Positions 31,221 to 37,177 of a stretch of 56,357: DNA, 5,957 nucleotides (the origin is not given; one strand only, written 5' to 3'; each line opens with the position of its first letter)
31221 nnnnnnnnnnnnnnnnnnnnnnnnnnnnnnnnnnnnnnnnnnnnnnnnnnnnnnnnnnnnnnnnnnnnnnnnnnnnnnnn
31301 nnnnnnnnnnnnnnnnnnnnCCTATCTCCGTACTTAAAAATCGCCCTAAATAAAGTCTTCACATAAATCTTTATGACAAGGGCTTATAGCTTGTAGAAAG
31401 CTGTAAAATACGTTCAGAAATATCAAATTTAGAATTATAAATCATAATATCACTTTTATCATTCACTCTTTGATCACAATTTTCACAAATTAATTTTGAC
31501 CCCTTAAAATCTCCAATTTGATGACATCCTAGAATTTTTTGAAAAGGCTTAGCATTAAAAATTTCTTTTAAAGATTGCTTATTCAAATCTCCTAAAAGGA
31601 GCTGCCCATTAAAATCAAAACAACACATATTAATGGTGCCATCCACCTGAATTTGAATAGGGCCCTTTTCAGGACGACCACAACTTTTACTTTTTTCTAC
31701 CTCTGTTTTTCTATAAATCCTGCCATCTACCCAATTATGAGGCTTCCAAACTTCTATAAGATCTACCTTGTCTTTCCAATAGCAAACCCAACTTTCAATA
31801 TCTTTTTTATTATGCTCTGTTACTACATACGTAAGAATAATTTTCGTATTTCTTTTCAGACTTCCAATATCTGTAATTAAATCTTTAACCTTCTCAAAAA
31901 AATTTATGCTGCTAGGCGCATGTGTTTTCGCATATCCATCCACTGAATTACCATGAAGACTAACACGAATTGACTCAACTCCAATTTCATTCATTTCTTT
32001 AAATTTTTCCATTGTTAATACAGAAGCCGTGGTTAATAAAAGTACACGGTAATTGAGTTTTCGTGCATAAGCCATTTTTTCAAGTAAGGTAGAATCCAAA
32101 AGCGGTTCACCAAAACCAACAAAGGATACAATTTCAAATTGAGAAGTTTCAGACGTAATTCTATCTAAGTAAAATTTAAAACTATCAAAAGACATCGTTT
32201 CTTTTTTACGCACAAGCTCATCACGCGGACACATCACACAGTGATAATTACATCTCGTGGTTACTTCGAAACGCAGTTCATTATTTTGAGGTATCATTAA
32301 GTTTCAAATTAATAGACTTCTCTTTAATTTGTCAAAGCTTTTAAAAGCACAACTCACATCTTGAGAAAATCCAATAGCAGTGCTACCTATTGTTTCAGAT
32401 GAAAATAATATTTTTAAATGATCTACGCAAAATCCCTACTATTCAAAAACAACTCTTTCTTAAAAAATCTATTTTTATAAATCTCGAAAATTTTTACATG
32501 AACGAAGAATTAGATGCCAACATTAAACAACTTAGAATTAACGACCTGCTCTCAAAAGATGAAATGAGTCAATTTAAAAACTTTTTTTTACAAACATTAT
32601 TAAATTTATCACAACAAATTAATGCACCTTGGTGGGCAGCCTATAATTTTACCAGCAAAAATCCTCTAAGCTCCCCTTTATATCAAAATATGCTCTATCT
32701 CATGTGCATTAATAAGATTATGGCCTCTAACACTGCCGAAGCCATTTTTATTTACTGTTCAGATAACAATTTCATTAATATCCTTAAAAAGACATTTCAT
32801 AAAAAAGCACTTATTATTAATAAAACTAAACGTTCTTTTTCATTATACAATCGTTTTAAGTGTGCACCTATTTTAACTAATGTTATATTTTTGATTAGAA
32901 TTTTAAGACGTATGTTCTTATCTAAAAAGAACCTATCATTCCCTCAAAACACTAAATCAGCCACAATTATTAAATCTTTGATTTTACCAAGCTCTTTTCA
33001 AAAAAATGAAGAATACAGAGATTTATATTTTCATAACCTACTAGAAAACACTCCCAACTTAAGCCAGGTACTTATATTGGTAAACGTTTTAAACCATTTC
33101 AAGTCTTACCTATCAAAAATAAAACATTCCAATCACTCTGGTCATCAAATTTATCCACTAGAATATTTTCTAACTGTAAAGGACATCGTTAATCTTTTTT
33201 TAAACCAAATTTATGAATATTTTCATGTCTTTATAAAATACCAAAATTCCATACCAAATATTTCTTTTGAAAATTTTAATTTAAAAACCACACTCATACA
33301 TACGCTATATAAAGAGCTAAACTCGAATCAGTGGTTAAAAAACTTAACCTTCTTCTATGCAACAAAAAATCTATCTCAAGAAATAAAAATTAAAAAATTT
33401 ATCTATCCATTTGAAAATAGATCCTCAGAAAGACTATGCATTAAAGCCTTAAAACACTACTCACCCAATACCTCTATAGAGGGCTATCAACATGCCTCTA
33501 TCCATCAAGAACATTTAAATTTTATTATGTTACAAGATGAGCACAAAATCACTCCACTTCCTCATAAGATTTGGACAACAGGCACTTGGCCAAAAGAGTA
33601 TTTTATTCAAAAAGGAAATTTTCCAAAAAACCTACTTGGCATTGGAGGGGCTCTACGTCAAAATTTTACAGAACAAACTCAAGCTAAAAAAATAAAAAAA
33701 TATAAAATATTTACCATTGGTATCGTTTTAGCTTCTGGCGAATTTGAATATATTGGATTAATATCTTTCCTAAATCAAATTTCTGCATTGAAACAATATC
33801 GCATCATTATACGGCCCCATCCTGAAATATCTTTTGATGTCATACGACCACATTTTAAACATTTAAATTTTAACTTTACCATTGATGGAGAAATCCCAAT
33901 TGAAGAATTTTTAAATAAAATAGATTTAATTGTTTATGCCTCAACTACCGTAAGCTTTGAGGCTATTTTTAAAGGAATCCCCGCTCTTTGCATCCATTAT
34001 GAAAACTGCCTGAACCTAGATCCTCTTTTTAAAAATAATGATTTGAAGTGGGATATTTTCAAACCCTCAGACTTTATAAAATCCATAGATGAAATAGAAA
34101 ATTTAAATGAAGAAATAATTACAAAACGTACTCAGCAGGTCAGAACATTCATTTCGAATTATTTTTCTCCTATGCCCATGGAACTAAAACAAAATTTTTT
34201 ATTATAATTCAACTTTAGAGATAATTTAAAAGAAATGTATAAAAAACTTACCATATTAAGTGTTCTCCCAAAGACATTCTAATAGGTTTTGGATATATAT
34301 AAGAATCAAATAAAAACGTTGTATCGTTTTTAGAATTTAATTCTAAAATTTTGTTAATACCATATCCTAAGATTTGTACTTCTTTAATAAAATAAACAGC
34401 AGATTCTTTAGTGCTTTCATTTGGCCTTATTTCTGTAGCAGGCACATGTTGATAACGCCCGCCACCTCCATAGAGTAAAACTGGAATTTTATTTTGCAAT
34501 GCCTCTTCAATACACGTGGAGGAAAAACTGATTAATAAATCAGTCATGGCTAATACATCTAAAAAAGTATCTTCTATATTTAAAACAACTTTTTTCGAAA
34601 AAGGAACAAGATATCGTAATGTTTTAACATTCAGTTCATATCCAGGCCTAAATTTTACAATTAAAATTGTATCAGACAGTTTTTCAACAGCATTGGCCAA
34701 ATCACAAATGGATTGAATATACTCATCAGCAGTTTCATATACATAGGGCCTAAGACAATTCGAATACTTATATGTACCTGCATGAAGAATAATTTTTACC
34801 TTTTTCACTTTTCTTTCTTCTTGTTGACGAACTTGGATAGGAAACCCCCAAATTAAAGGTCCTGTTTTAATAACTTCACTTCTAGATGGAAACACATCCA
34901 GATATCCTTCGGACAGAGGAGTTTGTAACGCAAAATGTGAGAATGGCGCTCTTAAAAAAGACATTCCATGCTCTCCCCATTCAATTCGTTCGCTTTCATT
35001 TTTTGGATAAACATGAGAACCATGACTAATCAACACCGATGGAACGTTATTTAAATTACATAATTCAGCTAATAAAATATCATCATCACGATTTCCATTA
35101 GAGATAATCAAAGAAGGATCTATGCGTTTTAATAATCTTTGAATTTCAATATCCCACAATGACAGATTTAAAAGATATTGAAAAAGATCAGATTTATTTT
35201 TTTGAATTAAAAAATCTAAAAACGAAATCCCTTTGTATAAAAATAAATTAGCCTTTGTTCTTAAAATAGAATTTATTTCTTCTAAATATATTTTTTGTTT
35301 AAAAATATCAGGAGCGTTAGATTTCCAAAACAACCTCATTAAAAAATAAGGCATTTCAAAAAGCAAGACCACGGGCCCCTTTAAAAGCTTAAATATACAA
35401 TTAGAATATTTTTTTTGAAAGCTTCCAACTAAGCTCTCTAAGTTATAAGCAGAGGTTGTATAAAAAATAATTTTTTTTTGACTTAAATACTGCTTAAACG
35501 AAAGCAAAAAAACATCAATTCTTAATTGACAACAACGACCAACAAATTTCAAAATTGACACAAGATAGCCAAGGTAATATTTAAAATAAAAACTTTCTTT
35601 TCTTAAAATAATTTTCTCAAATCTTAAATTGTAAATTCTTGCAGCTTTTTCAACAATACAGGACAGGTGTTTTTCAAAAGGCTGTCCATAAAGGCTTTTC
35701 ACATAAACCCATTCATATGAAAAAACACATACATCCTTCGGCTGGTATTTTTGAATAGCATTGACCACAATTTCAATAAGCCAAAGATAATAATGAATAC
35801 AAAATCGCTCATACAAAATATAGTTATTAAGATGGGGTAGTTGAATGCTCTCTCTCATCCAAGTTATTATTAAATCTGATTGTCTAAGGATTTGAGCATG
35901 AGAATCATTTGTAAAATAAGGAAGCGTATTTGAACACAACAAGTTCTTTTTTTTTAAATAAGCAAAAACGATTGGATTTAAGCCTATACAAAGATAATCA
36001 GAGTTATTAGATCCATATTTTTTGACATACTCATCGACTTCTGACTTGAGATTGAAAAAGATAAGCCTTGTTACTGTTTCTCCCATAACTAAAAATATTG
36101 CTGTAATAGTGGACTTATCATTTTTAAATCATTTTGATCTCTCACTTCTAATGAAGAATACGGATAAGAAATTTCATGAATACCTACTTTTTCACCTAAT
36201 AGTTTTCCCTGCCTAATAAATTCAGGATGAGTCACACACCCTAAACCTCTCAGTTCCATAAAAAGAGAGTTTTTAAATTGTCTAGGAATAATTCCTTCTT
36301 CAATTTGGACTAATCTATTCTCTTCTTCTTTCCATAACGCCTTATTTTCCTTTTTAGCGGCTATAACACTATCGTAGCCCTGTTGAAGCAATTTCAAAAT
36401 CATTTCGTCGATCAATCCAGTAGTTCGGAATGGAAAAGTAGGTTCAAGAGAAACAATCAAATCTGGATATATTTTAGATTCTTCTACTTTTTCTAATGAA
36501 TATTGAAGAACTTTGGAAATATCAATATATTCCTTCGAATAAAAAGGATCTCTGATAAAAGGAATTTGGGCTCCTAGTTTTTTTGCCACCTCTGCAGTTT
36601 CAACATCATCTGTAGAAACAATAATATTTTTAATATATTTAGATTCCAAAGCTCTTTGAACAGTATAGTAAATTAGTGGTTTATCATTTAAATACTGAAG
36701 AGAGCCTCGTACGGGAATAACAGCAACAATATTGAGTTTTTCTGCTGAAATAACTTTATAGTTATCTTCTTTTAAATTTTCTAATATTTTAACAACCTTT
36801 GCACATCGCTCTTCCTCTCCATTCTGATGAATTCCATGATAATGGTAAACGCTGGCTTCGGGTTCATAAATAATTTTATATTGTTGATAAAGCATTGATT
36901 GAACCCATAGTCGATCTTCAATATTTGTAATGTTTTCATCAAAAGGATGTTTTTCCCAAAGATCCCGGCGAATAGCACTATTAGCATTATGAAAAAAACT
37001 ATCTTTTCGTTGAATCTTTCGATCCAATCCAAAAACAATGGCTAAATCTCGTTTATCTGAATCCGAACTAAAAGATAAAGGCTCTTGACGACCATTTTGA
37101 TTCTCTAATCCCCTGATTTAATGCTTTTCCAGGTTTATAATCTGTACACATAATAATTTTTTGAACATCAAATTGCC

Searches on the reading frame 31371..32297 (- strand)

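Call 52: search_protein_families(library=pfam, proteins=[window:31371-32297:-], max_evalue=0.0001)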
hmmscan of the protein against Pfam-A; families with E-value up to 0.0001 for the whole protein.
window:31371-32297:- (308 aa): 2 families
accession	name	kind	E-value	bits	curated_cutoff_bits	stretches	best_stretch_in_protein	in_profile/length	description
PF04055.27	Radical_SAM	-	8.9e-12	45.9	29.5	1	11-168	2-160/166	Radical SAM superfamily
PF13186.11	SPASM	-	9.7e-11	42.2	21.5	1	212-275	6-67/67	Iron-sulfur cluster-binding domain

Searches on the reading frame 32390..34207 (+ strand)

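Call 52: search_protein_families(library=pfam, proteins=[window:32390-34207:+], max_evalue=0.0001)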
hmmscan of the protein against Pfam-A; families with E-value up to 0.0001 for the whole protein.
window:32390-34207:+ (605 aa): 0 families

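Call 75: search_protein_families(library=ncbifam, proteins=[window:32390-34207:+], max_evalue=0.00001)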
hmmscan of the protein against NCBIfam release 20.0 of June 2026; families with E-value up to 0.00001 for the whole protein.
window:32390-34207:+ (605 aa): 1 family
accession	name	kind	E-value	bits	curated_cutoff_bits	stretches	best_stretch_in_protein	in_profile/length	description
TIGR04326.1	O_ant_LIC13510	subfamily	1.4e-15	56.7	250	1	316-552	317-561/602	TIGR04326 family surface carbohydrate biosynthesis protein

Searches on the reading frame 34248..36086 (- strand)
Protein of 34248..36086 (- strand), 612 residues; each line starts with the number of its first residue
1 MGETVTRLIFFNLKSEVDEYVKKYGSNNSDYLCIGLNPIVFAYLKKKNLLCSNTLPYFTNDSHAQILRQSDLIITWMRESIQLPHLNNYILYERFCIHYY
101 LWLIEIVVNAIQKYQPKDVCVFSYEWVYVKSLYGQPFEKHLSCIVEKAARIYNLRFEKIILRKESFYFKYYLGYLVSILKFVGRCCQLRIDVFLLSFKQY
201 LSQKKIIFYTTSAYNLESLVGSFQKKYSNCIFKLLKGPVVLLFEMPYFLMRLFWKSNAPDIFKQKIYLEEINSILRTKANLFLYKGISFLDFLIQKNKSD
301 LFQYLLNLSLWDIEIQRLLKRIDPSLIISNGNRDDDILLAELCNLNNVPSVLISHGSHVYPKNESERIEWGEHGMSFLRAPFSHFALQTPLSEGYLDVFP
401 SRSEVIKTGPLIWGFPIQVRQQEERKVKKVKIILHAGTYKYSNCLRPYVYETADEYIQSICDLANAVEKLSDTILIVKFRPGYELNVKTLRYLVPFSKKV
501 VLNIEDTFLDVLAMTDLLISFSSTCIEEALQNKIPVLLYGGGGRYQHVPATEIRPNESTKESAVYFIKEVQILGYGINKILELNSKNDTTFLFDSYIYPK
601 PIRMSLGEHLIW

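Call 40: find_encoding_contigs(protein=window:34248-36086:-, flank=3500, max_places=10)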
Protein window:34248-36086:- (612 aa): 10 contigs read that carry it; 9 places shown.
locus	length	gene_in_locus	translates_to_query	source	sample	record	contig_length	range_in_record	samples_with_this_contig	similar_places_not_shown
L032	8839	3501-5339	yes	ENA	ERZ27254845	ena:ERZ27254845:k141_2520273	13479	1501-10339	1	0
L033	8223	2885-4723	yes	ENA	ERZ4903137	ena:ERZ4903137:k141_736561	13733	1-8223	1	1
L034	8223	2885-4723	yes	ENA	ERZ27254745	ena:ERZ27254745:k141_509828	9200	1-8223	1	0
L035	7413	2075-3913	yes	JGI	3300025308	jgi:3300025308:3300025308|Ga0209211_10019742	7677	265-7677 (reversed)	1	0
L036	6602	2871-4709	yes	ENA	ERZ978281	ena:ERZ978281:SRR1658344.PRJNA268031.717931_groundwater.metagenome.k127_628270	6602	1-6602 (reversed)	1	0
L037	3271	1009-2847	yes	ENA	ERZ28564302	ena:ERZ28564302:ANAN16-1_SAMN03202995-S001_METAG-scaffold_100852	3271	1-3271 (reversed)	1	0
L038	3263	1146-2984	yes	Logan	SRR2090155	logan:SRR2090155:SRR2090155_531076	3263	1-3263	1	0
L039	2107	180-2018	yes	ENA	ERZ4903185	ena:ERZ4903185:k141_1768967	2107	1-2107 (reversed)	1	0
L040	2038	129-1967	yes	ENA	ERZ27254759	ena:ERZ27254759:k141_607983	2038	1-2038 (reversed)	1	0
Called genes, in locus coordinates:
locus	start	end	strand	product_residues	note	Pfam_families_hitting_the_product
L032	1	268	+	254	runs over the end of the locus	PF01522:Polysacc_deac_1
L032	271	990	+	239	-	PF02348:CTP_transf_3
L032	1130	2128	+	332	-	-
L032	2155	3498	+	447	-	PF00535:Glycos_transf_2, PF13641:Glyco_tranf_2_3 (weak), PF02348:CTP_transf_3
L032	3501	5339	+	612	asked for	-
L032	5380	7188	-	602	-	-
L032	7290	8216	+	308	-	PF04055:Radical_SAM, PF13186:SPASM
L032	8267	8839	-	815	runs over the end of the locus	-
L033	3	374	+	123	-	?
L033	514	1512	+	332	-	-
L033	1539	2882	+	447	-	PF00535:Glycos_transf_2, PF13641:Glyco_tranf_2_3 (weak), PF02348:CTP_transf_3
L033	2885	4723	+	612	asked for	-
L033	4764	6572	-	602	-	-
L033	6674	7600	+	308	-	PF04055:Radical_SAM, PF13186:SPASM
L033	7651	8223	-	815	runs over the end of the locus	-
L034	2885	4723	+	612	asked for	-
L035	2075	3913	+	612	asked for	-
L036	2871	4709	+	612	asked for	-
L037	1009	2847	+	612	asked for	-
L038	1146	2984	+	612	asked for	-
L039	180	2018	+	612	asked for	-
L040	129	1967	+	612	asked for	-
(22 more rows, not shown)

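Call 52: search_protein_families(library=pfam, proteins=[window:34248-36086:-], max_evalue=0.0001)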
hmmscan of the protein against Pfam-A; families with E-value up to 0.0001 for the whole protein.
window:34248-36086:- (612 aa): 0 families

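Call 75: search_protein_families(library=ncbifam, proteins=[window:34248-36086:-], max_evalue=0.00001)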
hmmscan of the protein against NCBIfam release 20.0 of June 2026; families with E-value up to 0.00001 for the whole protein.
window:34248-36086:- (612 aa): 0 families

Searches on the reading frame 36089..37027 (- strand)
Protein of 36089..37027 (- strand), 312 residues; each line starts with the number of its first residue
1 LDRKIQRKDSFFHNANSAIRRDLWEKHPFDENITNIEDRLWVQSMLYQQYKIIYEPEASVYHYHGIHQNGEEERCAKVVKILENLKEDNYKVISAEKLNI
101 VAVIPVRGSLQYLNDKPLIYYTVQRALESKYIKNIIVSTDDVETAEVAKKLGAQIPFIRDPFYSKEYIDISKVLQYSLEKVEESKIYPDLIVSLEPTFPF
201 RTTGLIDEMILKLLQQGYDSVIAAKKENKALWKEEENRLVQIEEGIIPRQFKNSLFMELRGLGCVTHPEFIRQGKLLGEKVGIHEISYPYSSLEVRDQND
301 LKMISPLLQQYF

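Call 39: find_encoding_contigs(protein=window:36089-37027:-, flank=2500, max_places=10)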
Protein window:36089-37027:- (312 aa): no gene with exactly this product is on record in the collection.

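Call 52: search_protein_families(library=pfam, proteins=[window:36089-37027:-], max_evalue=0.0001)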
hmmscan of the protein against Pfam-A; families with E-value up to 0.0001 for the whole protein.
window:36089-37027:- (312 aa): 1 family
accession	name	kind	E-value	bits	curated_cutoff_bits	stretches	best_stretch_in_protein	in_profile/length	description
PF02348.25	CTP_transf_3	-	2.5e-13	50.8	22.6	1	110-223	18-125/217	Cytidylyltransferase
